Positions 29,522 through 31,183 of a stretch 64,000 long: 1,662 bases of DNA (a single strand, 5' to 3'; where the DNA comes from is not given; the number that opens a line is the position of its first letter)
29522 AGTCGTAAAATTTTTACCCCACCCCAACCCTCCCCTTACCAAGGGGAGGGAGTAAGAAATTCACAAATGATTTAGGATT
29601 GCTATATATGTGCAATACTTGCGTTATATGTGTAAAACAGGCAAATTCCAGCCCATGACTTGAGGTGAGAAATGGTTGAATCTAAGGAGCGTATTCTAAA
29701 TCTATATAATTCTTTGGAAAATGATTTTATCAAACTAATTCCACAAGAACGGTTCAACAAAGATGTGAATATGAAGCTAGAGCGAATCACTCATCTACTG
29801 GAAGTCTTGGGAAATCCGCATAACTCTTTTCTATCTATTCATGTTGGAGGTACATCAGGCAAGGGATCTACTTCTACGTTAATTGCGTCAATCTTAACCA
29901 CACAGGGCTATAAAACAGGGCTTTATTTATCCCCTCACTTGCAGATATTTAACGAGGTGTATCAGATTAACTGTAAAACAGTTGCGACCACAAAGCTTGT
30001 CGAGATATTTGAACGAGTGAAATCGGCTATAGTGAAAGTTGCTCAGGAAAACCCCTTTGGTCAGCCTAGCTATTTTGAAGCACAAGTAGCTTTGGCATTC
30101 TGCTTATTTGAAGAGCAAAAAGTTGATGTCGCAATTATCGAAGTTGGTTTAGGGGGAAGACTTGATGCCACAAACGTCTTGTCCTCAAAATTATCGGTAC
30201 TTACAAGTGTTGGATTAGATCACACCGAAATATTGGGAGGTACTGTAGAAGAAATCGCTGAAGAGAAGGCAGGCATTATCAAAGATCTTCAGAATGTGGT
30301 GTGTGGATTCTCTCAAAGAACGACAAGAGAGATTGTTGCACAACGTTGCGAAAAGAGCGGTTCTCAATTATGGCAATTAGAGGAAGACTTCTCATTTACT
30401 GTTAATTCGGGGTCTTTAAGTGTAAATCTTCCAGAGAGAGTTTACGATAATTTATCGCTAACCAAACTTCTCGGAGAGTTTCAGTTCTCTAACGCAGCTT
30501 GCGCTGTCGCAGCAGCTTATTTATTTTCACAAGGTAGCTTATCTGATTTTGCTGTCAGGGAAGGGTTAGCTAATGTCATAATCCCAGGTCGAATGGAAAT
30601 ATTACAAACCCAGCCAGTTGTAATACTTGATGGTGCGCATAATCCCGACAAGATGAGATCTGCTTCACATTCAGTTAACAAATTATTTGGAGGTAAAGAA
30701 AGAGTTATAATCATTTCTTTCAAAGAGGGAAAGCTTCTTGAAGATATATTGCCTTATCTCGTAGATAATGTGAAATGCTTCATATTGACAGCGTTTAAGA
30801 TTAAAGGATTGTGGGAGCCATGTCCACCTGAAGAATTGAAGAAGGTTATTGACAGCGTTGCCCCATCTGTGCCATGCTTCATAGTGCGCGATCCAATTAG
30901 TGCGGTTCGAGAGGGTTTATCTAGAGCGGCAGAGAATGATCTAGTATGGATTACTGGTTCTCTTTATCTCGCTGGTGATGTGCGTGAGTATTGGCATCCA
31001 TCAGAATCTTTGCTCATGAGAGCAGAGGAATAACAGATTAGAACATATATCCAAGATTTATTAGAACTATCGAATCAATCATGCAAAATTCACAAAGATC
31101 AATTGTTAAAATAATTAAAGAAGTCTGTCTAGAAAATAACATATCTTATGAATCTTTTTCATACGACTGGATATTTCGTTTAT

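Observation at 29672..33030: AT-rich, HIP1-free operon: FolC-type Mur ligase plus two ATP-grasp ligases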

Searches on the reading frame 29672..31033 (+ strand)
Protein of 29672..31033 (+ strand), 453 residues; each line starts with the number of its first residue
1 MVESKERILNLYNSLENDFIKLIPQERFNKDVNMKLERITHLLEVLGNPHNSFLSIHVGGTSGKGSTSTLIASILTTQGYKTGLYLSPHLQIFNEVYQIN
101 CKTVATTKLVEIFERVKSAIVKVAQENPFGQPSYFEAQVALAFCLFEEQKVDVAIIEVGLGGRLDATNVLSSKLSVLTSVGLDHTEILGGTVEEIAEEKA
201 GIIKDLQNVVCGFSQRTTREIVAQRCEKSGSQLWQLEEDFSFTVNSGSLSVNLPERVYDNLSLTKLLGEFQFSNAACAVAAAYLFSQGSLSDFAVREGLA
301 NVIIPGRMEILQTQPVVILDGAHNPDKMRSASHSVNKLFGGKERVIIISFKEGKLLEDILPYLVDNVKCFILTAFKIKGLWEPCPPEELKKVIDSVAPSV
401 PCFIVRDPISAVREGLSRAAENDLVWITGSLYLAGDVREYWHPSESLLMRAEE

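Call 4: search_protein_families(library=pfam, proteins=[window:29672-31033:+], max_evalue=0.01)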
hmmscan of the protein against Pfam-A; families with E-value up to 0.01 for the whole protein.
window:29672-31033:+ (453 aa): 2 families
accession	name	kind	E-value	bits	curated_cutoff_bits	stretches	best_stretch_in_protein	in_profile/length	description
PF02875.26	Mur_ligase_C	-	2.1e-13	51.6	28.4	1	306-430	1-126/127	Mur ligase, glutamate ligase domain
PF08245.18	Mur_ligase_M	-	1.7e-12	48.1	24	1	58-282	1-200/200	Mur ligase middle domain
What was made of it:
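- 29672..31033 (+): FolC-family folylpolyglutamate/dihydrofolate synthase (453 aa). Mur_ligase_M and Mur_ligase_C domains are present (call 4).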

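Call 5: search_protein_families(library=ncbifam, proteins=[window:29672-31033:+], max_evalue=0.01)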
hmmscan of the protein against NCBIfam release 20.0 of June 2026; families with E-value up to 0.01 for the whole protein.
window:29672-31033:+ (453 aa): 24 families
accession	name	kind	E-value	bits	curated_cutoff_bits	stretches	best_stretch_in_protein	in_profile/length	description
TIGR01499.1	folC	subfamily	8.1e-103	344.9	162.65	1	36-441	1-400/400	bifunctional protein FolC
NF047860.1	Tet-DihydfolSynFolCMyb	equivalog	8.3e-69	232.7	700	1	31-364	41-381/468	bifunctional tetrahydrofolate synthase/dihydrofolate synthase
NF008101.0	PRK10846.1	equivalog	1.2e-57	195.6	360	1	29-374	25-356/422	bifunctional tetrahydrofolate synthase/dihydrofolate synthase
TIGR01085.1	murE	subfamily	4.4e-20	72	257.3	2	144-341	149-358/472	UDP-N-acetylmuramyl-tripeptide synthetase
NF001126.0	PRK00139.1-4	equivalog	9.9e-18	63.9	373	2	144-347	165-372/486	UDP-N-acetylmuramoyl-L-alanyl-D-glutamate--2,6-diaminopimelate ligase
NF008896.0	PRK11929.1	equivalog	8.1e-14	50.4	1023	2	263-346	303-387/965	bifunctional UDP-N-acetylmuramoyl-L-alanyl-D-glutamate--2,6-diaminopimelate ligase MurE/UDP-N-acetylmuramoyl-tripeptide--D-alanyl-D-alanine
NF001124.0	PRK00139.1-2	equivalog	3.6e-13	49.1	476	2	264-347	300-381/500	UDP-N-acetylmuramoyl-L-alanyl-D-glutamate--2,6-diaminopimelate ligase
NF010628.0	PRK14022.1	equivalog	3.2e-12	45.9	536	1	173-340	202-366/483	UDP-N-acetylmuramoyl-L-alanyl-D-glutamate--L-lysine ligase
TIGR01082.1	murC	equivalog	4.3e-11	42.6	335.1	1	170-350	166-352/449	UDP-N-acetylmuramate--L-alanine ligase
NF053646.1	pMurD1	equivalog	5.5e-11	41.8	610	1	148-345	162-353/465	pseudomurein biosynthesis peptide ligase pMurD1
TIGR01143.1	murF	subfamily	6.4e-11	41.8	288.6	1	128-348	102-331/418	UDP-N-acetylmuramoyl-tripeptide--D-alanyl-D-alanine ligase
NF053648.1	pMurE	equivalog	1.1e-10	40.8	600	1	167-348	185-359/464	pseudomurein biosynthesis peptide ligase pMurE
TIGR02068.2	cya_phycin_syn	equivalog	1.4e-10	39.8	850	1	201-426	617-845/862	cyanophycin synthetase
NF001123.0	PRK00139.1-1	equivalog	7.5e-10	38.1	586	1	250-340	285-375/493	UDP-N-acetylmuramoyl-L-alanyl-D-glutamate--2,6-diaminopimelate ligase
NF053647.1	pMurD2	equivalog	1e-08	34.5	550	1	17-81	64-127/405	pseudomurein biosynthesis peptide ligase pMurD2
NF010623.0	PRK14016.1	subfamily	2.2e-08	32.7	877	1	56-359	483-776/871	cyanophycin synthetase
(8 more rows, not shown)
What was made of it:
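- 29672..31033 (+): TIGR01499 scores 344.9 bits against a cutoff of 162.65 (call 5).
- On FolC subfamily (TIGR01499; folylpolyglutamate/dihydrofolate synthase): 344.9 bits against a cutoff of 162.65, covering profile positions 1-400 of 400 (call 5).
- On Cyanophycin synthetase (TIGR02068 / NF010623): The cutoff is 850 (call 5).
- Checked: ORF1 has Mur_ligase_M and Mur_ligase_C domains and scores 344.9 bits on TIGR01499 folC (cutoff 162.65) (calls 4, 5).
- Mur-fold ligases have been recruited to non-folate substrates before (PgsB, CfbE and CphA M-domain hits are listed in call 5).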

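Call 6: find_encoding_contigs(protein=window:29672-31033:+, flank=10000, max_places=6)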
Protein window:29672-31033:+ (453 aa): 1 contig read that carries it; 1 place shown.
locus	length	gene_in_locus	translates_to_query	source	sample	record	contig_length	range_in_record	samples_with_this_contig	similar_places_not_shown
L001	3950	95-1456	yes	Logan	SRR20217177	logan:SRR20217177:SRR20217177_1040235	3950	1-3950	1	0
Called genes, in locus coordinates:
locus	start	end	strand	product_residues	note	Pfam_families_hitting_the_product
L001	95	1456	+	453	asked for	PF08245:Mur_ligase_M, PF02875:Mur_ligase_C, PF27239:FOL3_C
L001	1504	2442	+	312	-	PF08443:RimK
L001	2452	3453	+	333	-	PF07478:Dala_Dala_lig_C (faint), PF08443:RimK (weak)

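Call 9: search_solved_structures(query=window:29672-31033:+, max_evalue=0.001, show_alignments=1)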
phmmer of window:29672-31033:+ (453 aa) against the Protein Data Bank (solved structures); distinct sequences matched with E-value up to 0.001: 13.
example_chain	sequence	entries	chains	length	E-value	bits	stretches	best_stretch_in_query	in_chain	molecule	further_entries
1o5z_A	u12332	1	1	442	1.7e-69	238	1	31-441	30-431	folylpolyglutamate synthase/dihydrofolate synthase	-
1fgs_A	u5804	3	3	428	2.3e-51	178.2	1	37-346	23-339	FOLYLPOLYGLUTAMATE SYNTHETASE | FOLYLPOLYGLUTAMATE SYNTHASE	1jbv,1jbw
2gca_A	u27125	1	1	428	8.4e-51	176.4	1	37-346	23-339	Folylpolyglutamate synthase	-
2gc6_A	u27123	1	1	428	2.2e-50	175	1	37-346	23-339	Folylpolyglutamate synthase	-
2gcb_A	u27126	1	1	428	4.1e-50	174.1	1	37-346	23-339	Folylpolyglutamate synthase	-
2gc5_A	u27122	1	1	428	5.7e-50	173.7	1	37-346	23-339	Folylpolyglutamate synthase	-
2vor_A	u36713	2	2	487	3.9e-43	151.1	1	31-360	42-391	FOLYLPOLYGLUTAMATE SYNTHASE PROTEIN FOLC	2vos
1w78_A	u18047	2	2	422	1.5e-41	145.9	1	28-331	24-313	FOLC BIFUNCTIONAL PROTEIN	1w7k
3n2a_A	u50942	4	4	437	3.1e-38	135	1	30-339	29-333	Bifunctional folylpolyglutamate synthase/dihydrofolate synthase | Dihydrofolate:folylpolyglutamate synthetase | Dihydrofolate synthase / folylpolyglutamate synt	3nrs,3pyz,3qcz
6k8c_A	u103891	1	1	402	1.1e-21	80.5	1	55-206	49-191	Folylpolyglutamate synthase (FolC)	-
6vr8_I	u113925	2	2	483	8.2e-09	38.1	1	169-357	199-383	Mur ligase middle domain protein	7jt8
7ufp_I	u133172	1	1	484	8.2e-09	38.1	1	169-357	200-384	Mur ligase middle domain protein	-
4bub_A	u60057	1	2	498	0.00012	24.3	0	262-429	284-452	UDP-N-ACETYLMURAMOYL-L-ALANYL-D-GLUTAMATE--LD-LYSINE LIGASE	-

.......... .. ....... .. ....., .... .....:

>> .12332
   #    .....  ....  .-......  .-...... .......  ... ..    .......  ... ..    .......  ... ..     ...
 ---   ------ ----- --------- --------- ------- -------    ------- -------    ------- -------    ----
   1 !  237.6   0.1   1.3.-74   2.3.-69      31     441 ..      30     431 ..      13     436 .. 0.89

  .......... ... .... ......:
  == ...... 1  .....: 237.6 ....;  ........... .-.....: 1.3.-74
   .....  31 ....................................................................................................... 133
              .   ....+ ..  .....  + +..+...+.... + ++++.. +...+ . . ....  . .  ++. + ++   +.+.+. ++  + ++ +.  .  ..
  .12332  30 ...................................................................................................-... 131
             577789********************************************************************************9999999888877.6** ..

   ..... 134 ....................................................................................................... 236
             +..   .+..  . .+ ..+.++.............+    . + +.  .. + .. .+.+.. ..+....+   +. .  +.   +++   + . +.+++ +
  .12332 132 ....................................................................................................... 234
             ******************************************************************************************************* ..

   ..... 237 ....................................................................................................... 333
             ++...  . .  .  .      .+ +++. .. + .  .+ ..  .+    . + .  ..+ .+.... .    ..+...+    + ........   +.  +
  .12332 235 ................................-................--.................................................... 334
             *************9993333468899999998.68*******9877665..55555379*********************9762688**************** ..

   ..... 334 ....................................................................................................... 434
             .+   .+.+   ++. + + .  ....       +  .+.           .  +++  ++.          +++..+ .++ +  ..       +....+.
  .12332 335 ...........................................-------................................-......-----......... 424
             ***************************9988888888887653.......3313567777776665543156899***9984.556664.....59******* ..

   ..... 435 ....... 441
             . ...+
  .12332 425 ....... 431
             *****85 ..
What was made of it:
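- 29672..31033 (+): The full-length alignment to T. maritima FolC conserves the P-loop, SPHL loop, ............, EKAGIIK and DGAHNP motifs (call 9).
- On FolC subfamily (TIGR01499; folylpolyglutamate/dihydrofolate synthase): The motifs are conserved in the alignment to 1o5z (call 9).
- Checked: It is about 45% identical over its full length to T. maritima FolC, 1o5z (call 9).
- FolC is canonical: TIGR01499 344.9 bits and full-length conservation of motifs (calls 5, 9). FolC is canonical (calls 5, 9).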

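Call 17: find_homologous_proteins(query=window:29672-31033:+, max_evalue=1e-10)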
Query window:29672-31033:+ (453 aa): 7965 proteins with E <= 1e-10 among 8000 candidates; the best 120 are listed.
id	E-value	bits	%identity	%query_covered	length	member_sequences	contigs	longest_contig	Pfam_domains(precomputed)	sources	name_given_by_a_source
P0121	9.8e-298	1005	100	100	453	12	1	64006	PF02875.27,PF08245.19,PF27239.1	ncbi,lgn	-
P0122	3.4e-252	855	84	100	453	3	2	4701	PF02875.27,PF08245.19,PF27239.1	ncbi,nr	ncbi:MAG: bifunctional folylpolyglutamate synthase/dihydrofolate synthase [Symploca sp. SIO1B1]|nr:b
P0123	1.7e-235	800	77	100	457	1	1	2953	PF02875.27,PF08245.19,PF27239.1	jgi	jgi:dihydrofolate synthase / folylpolyglutamate synthase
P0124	9.8e-219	745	75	100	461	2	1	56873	PF02875.27,PF08245.19,PF27239.1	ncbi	-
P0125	7.6e-218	742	73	100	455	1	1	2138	PF02875.27,PF08245.19,PF27239.1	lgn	-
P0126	8.4e-218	742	73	100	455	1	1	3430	PF02875.27,PF08245.19,PF27239.1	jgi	jgi:dihydrofolate synthase / folylpolyglutamate synthase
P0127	8.7e-216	735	72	100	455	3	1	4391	PF02875.27,PF08245.19,PF27239.1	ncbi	-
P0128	1.9e-206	704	71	100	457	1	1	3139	PF02875.27,PF08245.19,PF27239.1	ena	-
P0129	3.3e-200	684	69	100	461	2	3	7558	PF02875.27,PF08245.19,PF27239.1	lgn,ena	-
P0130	2.2e-195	668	66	99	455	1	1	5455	PF02875.27,PF08245.19,PF27239.1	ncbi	-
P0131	7.2e-195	666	66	100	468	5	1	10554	PF02875.27,PF08245.19,PF27239.1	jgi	jgi:dihydrofolate synthase / folylpolyglutamate synthase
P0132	8.3e-185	633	63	100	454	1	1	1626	PF02875.27,PF08245.19,PF27239.1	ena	-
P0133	2.3e-174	598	59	99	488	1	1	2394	PF02875.27,PF08245.19,PF27239.1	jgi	-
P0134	4.9e-166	571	56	99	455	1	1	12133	PF02875.27,PF08245.19,PF27239.1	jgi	jgi:dihydrofolate synthase/folylpolyglutamate synthase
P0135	2.4e-165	569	56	99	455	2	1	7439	PF02875.27,PF08245.19,PF27239.1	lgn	-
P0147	3.5e-155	535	57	93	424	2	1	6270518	PF02875.27,PF08245.19,PF27239.1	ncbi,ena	-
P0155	2.2e-151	523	53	99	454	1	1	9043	PF02875.27,PF08245.19,PF27239.1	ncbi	-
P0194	1.6e-139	484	51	98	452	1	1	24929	PF02875.27,PF08245.19,PF27239.1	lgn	-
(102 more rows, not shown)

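Call 18: find_encoding_contigs(protein=P0124, flank=8000, max_places=2)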
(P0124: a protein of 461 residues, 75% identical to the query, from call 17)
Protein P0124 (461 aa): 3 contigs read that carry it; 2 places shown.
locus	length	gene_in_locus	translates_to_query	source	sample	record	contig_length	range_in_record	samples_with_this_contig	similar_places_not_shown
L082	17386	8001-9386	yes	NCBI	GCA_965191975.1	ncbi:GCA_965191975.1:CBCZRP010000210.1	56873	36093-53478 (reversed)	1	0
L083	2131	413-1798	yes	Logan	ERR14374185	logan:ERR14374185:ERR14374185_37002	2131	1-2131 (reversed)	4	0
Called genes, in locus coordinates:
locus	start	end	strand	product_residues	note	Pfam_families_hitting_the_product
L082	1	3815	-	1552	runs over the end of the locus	PF00310:GATase_2, PF04898:Glu_syn_central, PF01645:Glu_synthase, PF01493:GXGXG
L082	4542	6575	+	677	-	PF09992:NAGPA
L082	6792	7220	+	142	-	PF01050:MannoseP_isomer, PF07883:Cupin_2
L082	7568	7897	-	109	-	PF13384:HTH_23 (weak)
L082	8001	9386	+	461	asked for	PF08245:Mur_ligase_M, PF02875:Mur_ligase_C, PF27239:FOL3_C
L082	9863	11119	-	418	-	PF08245:Mur_ligase_M (weak), PF27239:FOL3_C, PF02875:Mur_ligase_C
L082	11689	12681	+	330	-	PF07478:Dala_Dala_lig_C, PF08443:RimK (weak)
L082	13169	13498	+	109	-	PF01521:Fe-S_biosyn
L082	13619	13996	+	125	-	PF00164:Ribosom_S12_S23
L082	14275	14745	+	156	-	PF00177:Ribosomal_S7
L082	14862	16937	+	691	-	PF00009:GTP_EFTU, PF03144:GTP_EFTU_D2, PF22042:EF-G_D2, PF14492:EFG_III, PF16658:RF3_C, PF03764:EFG_IV, PF00679:EFG_C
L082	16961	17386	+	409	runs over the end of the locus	PF00009:GTP_EFTU, PF03144:GTP_EFTU_D2, PF03143:GTP_EFTU_D3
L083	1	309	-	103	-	?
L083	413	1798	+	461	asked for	PF08245:Mur_ligase_M, PF02875:Mur_ligase_C, PF27239:FOL3_C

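Call 19: find_encoding_contigs(protein=P0194, flank=8000, max_places=2)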
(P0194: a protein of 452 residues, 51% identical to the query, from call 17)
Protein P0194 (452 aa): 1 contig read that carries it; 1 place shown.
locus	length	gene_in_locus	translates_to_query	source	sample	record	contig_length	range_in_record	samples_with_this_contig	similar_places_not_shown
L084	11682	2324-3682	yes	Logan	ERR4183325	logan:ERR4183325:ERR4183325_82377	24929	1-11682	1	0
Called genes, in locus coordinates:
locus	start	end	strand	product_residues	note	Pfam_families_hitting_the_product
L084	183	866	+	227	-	PF22769:DCD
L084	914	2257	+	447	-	PF01288:HPPK, PF00809:Pterin_bind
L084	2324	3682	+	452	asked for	PF08245:Mur_ligase_M, PF27239:FOL3_C, PF02875:Mur_ligase_C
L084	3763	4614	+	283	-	-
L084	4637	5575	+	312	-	PF08443:RimK (weak)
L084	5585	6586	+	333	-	PF14397:ATPgrasp_ST (faint), PF02655:ATP-grasp_3 (faint), PF07478:Dala_Dala_lig_C (faint), PF08443:RimK (weak)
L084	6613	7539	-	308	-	PF02511:Thy1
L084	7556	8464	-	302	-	-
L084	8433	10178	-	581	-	PF24389:ORC-CDC6-like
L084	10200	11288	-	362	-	PF24391:HD-CE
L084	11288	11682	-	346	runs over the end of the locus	PF00145:DNA_methylase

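Call 20: find_encoding_contigs(protein=P0155, flank=8000, max_places=2)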
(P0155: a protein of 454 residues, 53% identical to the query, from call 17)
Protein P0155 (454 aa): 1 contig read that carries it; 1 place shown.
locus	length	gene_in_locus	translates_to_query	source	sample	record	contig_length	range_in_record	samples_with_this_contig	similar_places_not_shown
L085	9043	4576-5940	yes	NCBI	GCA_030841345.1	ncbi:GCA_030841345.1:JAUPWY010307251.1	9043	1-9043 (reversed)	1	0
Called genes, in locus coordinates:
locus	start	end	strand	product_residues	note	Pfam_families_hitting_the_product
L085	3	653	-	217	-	?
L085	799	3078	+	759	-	PF06739:SBBP (faint)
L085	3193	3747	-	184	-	-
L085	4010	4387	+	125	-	-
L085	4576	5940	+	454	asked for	PF08245:Mur_ligase_M, PF27239:FOL3_C, PF02875:Mur_ligase_C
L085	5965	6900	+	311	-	PF08443:RimK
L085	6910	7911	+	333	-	PF08443:RimK (weak), PF07478:Dala_Dala_lig_C (faint), PF08443:RimK (weak)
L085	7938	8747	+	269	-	PF02522:Antibiotic_NAT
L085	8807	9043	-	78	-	?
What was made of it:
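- L085 has FolC-AG1-AG2 (call 20).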

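Call 21: find_encoding_contigs(protein=P0147, flank=8000, max_places=2)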
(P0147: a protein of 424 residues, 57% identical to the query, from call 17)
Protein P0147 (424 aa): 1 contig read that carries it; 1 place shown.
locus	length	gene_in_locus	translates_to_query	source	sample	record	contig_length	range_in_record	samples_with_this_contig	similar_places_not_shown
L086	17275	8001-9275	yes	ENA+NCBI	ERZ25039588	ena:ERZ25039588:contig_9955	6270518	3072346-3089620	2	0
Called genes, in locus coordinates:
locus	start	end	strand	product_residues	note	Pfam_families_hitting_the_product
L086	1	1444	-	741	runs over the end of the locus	PF14490:HHH_RecD2, PF05970:PIF1 (faint), PF13086:AAA_11 (faint), PF13245:AAA_19, PF13604:AAA_30, PF01443:Viral_helicase1 (weak), PF18335:SH3_13 (weak), PF13538:UvrD_C_2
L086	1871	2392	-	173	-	-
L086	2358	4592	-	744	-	-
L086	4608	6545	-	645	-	-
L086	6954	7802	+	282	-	PF01381:HTH_3, PF12844:HTH_19, PF13560:HTH_31, PF06114:Peptidase_M78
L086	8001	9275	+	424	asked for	PF08245:Mur_ligase_M, PF02875:Mur_ligase_C, PF27239:FOL3_C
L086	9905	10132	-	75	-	PF05154:TM2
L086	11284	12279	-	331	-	-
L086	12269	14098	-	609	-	PF24389:ORC-CDC6-like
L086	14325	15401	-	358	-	PF24391:HD-CE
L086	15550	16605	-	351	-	PF00145:DNA_methylase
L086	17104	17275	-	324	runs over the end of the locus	-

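Call 23: search_protein_families(library=padloc, proteins=[window:29672-31033:+], max_evalue=0.01)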
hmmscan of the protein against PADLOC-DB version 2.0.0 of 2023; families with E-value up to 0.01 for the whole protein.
window:29672-31033:+ (453 aa): 0 families

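Call 24: search_protein_families(library=phrogs, proteins=[window:29672-31033:+, L084:3763-4614:+], max_evalue=0.001)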
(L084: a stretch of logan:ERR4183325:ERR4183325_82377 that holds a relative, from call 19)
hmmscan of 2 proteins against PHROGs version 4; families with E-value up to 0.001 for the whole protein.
window:29672-31033:+ (453 aa): 1 family
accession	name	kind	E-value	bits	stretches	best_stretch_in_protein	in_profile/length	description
phrog_16655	-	unknown function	1.1e-90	305.5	1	26-439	22-440/450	-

L084:3763-4614:+ (283 aa): 0 families

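Call 36: search_protein_families(library=pfam, proteins=[L084:3763-4614:+, L084:7556-8464:-, L082:9863-11119:-], max_evalue=0.01)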
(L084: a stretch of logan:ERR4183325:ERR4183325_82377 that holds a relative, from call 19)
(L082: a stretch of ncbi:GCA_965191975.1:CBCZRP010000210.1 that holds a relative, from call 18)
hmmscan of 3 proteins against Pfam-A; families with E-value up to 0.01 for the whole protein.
L084:3763-4614:+ (283 aa): 1 family
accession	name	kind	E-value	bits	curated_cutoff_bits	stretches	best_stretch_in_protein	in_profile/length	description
PF14337.13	Abi_alpha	-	0.0035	17.8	29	1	43-128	10-89/196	Abortive infection alpha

L084:7556-8464:- (302 aa): 1 family
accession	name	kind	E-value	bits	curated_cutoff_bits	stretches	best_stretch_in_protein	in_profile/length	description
PF19810.5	HFX_2341_N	-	0.0035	18.2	30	0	167-263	4-101/120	HFX_2341-like, N-terminal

L082:9863-11119:- (418 aa): 2 families
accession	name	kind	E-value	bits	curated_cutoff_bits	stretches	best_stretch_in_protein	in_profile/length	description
PF02875.26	Mur_ligase_C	-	4.1e-09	37.8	28.4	1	272-391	2-126/127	Mur ligase, glutamate ligase domain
PF08245.18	Mur_ligase_M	-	1.7e-06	28.6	24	1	28-159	1-97/200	Mur ligase middle domain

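Call 46: find_encoding_contigs(protein=P0131, flank=8000, max_places=2)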
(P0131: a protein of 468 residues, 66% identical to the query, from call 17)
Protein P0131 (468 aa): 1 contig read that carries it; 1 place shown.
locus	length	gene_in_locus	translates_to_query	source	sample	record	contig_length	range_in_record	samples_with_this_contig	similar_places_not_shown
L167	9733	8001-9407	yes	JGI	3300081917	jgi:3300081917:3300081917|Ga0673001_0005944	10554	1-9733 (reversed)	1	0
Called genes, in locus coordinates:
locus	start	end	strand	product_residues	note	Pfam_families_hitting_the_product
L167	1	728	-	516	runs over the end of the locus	?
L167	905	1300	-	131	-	PF13279:4HBT_2, PF03061:4HBT (weak)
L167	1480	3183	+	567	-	PF00353:HemolysinCabind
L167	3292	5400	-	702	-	PF00072:Response_reg, PF23198:PDE8A_N (faint), PF00512:HisKA, PF02518:HATPase_c, PF00072:Response_reg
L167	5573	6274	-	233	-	PF00005:ABC_tran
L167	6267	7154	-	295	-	PF01678:DAP_epimerase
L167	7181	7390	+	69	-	PF21979:Hfq_1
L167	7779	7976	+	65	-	-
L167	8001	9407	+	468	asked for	PF08245:Mur_ligase_M, PF02875:Mur_ligase_C, PF27239:FOL3_C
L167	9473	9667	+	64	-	-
